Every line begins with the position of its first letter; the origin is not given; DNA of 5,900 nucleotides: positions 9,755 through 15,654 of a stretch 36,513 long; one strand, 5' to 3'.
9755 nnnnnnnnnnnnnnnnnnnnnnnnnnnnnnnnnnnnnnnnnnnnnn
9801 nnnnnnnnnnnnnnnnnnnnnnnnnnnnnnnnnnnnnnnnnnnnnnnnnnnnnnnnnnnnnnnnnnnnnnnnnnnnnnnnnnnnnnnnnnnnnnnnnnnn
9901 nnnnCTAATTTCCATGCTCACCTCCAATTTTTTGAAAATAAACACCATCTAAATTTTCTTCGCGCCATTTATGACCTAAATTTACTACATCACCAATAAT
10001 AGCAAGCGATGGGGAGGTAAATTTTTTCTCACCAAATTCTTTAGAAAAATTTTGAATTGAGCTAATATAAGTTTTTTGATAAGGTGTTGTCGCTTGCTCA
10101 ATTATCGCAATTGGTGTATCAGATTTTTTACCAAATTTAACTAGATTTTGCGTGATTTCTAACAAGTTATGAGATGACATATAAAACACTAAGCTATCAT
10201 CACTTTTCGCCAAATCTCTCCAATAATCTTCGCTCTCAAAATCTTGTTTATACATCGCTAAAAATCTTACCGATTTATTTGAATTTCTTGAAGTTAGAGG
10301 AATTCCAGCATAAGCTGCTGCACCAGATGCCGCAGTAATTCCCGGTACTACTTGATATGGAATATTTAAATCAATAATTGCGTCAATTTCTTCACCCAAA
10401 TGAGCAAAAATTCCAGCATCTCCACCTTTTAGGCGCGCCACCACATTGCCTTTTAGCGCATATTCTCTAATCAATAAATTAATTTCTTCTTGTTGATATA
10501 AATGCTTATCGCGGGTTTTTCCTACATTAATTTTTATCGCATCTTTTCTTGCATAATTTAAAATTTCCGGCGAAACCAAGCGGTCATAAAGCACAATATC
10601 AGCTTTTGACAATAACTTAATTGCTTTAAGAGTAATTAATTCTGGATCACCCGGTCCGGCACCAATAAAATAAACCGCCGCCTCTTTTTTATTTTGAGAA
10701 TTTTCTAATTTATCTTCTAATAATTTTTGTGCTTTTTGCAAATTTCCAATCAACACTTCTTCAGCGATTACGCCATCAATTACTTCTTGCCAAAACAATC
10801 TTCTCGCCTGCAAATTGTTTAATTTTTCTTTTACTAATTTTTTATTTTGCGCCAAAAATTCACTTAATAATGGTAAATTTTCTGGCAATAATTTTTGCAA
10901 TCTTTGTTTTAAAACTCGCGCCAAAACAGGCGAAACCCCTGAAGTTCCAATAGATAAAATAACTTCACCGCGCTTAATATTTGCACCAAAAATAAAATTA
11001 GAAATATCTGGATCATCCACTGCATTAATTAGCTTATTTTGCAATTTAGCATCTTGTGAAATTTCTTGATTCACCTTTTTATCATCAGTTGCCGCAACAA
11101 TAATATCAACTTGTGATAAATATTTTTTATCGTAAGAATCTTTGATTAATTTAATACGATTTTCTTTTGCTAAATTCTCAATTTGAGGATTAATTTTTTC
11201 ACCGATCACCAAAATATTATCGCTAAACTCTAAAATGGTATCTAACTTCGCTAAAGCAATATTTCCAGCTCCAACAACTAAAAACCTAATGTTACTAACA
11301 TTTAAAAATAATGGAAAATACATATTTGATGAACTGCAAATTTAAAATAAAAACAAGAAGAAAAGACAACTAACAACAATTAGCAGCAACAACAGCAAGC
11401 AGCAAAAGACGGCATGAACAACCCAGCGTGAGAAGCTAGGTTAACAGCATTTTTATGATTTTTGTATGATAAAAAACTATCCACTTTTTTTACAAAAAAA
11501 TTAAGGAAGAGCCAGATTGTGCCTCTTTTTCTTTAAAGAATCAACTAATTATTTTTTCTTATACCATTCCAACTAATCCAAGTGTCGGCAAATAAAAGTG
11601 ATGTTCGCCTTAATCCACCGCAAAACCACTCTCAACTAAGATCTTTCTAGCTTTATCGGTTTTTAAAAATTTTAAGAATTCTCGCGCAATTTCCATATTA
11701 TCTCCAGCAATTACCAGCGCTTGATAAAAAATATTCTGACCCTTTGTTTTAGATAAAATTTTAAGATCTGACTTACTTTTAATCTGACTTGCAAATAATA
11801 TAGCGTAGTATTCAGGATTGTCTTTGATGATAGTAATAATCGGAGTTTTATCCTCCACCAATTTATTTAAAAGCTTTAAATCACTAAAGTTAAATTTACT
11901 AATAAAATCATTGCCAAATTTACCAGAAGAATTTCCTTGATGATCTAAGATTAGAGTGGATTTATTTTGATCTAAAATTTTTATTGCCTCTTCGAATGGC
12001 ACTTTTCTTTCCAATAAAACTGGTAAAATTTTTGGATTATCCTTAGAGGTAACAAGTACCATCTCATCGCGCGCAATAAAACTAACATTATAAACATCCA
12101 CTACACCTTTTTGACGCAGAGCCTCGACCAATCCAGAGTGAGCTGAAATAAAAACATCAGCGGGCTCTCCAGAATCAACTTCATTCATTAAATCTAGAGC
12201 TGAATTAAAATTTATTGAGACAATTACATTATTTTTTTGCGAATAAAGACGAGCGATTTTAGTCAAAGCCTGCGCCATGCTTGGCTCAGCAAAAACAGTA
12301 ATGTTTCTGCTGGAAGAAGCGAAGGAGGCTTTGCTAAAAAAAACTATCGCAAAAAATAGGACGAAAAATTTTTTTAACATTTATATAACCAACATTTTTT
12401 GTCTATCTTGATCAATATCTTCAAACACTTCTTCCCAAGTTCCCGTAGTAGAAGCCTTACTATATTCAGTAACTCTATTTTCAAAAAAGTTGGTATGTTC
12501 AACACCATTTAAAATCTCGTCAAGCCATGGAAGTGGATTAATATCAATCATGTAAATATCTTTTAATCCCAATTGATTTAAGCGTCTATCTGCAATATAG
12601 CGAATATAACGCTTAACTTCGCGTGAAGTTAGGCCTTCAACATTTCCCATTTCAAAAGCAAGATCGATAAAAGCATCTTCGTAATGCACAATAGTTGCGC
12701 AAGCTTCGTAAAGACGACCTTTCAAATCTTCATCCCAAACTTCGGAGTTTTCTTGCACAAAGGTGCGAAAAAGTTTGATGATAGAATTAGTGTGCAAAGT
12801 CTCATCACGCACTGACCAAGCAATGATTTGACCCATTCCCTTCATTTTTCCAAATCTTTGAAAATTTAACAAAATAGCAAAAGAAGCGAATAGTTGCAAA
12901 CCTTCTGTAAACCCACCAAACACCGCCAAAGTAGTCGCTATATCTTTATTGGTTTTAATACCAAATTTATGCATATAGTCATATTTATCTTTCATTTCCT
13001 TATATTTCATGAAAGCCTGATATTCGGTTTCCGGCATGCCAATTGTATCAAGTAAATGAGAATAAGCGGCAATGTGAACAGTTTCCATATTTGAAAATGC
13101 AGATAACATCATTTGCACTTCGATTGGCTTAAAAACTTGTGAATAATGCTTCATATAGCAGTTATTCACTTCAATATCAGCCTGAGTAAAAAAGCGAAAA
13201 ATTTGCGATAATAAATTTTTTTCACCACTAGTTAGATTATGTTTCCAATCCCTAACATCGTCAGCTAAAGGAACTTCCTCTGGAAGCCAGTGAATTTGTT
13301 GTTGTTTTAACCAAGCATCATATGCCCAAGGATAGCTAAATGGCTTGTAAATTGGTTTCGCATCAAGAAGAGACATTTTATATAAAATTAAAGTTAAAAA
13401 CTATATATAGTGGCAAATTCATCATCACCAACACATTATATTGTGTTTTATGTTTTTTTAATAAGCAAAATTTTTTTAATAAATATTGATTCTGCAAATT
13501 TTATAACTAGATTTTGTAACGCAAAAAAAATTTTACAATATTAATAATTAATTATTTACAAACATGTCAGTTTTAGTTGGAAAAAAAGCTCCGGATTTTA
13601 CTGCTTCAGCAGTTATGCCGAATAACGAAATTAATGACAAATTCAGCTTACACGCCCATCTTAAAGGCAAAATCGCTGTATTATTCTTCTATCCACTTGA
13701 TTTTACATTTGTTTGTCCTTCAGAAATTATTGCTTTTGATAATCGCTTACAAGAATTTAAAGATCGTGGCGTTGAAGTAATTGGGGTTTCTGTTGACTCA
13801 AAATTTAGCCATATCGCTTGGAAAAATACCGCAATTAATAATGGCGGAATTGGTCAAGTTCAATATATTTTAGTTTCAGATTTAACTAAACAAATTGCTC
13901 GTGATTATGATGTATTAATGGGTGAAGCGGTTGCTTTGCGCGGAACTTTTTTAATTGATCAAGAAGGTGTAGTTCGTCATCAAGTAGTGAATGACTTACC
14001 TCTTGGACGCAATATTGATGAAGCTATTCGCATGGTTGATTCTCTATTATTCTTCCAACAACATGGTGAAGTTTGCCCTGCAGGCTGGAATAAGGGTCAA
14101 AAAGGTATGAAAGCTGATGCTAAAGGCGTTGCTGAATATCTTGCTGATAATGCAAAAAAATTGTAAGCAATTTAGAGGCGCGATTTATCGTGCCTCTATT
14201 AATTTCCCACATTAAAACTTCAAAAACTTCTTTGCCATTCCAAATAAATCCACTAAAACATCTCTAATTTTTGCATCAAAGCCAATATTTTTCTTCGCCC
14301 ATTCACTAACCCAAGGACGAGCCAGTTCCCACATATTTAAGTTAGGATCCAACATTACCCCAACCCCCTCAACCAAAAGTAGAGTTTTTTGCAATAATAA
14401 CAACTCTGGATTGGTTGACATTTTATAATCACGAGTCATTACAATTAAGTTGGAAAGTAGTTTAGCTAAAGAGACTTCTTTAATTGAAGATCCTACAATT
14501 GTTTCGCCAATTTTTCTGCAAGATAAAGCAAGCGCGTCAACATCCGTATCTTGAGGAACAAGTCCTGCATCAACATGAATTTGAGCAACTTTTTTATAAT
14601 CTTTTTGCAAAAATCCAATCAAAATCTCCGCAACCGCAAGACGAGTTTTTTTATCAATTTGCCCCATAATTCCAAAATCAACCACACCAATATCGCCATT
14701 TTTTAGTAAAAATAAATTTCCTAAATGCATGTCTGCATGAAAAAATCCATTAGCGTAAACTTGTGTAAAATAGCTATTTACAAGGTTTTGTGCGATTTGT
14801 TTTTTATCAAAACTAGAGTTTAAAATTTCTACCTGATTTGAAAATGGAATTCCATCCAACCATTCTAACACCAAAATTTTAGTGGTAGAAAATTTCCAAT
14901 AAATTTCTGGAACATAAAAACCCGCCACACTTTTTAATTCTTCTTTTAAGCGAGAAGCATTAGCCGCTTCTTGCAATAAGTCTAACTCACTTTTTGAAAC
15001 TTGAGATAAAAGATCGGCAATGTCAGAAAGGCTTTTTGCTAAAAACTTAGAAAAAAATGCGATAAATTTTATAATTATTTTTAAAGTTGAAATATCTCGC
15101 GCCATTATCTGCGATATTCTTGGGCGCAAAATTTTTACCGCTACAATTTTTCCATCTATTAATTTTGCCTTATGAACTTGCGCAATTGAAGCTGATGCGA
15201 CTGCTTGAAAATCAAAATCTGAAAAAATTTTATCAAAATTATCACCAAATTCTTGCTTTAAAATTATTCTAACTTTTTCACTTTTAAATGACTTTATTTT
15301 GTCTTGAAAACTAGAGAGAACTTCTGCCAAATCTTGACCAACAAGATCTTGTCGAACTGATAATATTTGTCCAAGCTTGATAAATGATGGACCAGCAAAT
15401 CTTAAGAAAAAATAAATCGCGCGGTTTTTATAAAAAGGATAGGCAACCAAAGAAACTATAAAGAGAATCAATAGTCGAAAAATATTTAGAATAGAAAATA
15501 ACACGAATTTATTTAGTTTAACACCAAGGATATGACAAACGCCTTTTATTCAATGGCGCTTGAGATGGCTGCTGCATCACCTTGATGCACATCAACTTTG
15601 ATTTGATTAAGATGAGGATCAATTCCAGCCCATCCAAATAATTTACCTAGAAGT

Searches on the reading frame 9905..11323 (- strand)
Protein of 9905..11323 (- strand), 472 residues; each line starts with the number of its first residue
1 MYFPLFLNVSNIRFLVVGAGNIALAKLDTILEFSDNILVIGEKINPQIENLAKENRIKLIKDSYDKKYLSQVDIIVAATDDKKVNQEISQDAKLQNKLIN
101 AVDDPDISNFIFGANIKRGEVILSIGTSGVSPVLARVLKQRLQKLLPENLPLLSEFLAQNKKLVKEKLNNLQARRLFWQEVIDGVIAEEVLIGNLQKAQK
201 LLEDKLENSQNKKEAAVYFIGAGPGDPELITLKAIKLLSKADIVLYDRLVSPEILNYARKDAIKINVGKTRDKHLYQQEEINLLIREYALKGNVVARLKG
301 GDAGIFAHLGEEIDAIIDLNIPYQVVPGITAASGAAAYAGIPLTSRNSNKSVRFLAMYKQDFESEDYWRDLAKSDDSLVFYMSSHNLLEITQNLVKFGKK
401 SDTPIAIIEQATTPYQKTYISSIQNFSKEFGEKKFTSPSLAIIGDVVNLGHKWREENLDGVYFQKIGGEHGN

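Call 45: search_protein_families(library=pfam, proteins=[window:9905-11323:-], max_evalue=0.00001)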
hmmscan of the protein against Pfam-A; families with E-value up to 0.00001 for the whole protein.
window:9905-11323:- (472 aa): 3 families
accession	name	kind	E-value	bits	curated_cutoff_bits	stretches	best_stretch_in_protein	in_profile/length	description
PF00590.25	TP_methylase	-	6.1e-49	167.3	27.8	1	217-424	2-209/212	Tetrapyrrole (Corrin/Porphyrin) Methylases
PF13241.12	NAD_binding_7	-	8.5e-25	87.8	22.1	1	5-114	1-104/104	Putative NAD(P)-binding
PF10414.14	CysG_dimeriser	-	4.7e-11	42.7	23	1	153-206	5-58/58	Sirohaem synthase dimerisation region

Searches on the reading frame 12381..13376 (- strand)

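Call 46: search_protein_families(library=pfam, proteins=[window:12381-13376:-], max_evalue=0.00001)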
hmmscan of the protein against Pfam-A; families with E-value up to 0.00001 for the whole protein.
window:12381-13376:- (331 aa): 1 family
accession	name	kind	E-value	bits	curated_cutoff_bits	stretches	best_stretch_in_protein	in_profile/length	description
PF00268.27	Ribonuc_red_sm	-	3.1e-75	253.6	33.6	1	10-281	4-281/281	Ribonucleotide reductase, small chain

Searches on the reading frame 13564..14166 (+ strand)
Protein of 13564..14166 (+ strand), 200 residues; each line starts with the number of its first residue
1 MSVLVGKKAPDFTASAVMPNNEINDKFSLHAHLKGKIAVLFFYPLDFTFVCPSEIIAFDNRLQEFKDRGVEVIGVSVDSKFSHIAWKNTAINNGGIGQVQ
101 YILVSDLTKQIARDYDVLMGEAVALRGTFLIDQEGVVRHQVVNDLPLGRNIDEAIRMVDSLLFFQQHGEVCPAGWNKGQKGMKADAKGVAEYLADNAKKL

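Call 46: search_protein_families(library=pfam, proteins=[window:13564-14166:+], max_evalue=0.00001)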
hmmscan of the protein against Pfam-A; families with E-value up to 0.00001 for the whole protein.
window:13564-14166:+ (200 aa): 3 families
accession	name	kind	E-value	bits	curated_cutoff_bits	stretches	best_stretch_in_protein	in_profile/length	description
PF00578.27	AhpC-TSA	-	3.9e-36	124.1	26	1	5-139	1-123/124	AhpC/TSA family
PF08534.16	Redoxin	-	1.3e-18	67.7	26.6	1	5-146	2-137/148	Redoxin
PF10417.14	1-cysPrx_C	-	1.1e-09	38.5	21.1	1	165-193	6-39/41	C-terminal domain of 1-Cys peroxiredoxin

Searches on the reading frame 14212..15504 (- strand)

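Call 46: search_protein_families(library=pfam, proteins=[window:14212-15504:-], max_evalue=0.00001)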
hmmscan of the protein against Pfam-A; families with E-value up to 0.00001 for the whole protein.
window:14212-15504:- (430 aa): 1 family
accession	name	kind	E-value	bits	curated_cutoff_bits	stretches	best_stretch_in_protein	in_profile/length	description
PF03109.22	ABC1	-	6.8e-76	255.1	22.9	1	66-310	2-244/244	ABC1 atypical kinase-like domain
